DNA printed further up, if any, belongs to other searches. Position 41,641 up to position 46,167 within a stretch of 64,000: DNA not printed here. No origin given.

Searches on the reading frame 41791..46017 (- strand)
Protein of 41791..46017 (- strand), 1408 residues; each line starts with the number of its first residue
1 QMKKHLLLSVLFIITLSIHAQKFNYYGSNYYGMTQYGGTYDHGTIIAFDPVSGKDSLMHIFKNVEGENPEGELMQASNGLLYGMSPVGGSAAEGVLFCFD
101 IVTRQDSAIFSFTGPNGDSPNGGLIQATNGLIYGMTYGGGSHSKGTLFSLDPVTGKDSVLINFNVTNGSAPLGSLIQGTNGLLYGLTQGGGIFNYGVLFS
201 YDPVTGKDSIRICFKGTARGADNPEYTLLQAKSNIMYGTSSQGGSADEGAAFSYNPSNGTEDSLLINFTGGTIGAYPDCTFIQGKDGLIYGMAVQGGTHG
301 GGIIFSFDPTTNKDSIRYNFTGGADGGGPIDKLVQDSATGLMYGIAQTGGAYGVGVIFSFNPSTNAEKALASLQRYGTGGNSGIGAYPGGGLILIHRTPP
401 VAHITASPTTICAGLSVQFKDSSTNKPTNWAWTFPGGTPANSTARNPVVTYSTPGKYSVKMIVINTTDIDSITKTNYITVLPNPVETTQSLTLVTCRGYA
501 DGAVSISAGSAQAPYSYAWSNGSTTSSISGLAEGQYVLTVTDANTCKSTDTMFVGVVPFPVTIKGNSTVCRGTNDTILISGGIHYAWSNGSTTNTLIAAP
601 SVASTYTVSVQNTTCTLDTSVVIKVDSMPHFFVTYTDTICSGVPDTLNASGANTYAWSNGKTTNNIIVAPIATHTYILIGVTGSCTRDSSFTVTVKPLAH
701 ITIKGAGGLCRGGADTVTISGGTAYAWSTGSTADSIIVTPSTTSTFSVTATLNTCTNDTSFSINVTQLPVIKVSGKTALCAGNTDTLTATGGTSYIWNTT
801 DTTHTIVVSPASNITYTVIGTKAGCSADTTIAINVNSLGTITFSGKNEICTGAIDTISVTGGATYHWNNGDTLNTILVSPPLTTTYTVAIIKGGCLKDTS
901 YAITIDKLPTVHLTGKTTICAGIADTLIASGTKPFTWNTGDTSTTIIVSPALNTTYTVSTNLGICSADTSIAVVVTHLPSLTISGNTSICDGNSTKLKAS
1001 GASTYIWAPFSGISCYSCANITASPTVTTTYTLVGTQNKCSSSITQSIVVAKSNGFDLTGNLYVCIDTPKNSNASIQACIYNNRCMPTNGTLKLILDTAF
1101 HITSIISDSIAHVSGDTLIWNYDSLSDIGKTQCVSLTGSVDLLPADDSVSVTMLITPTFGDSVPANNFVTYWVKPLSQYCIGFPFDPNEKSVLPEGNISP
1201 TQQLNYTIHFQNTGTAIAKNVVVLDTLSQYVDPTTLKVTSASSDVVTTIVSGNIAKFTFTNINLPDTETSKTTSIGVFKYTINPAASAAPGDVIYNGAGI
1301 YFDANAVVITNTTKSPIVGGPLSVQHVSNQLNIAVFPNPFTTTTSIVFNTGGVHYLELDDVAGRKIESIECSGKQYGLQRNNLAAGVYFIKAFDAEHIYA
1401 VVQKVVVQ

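Call 17: search_protein_families(library=pfam, proteins=[window:41791-46017:-], max_evalue=0.001)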
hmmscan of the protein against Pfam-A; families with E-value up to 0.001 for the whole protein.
window:41791-46017:- (1408 aa): 5 families
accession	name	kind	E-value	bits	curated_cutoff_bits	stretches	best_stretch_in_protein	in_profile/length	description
PF24595.1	DUF7619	-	3.9e-37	127.7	27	1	1186-1314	1-131/133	Domain of unknown function (DUF7619)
PF18911.6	PKD_4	-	3e-11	43.7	27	1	398-480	2-85/85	PKD domain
PF00801.26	PKD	-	3.4e-08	33.8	23.5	1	403-466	3-68/80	PKD domain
PF18962.6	Por_Secre_tail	-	9.9e-08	32.6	27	1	1335-1407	1-75/75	Secretion system C-terminal sorting domain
PF13573.12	SprB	-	3.3e-06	27.1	28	1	494-524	7-37/37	SprB repeat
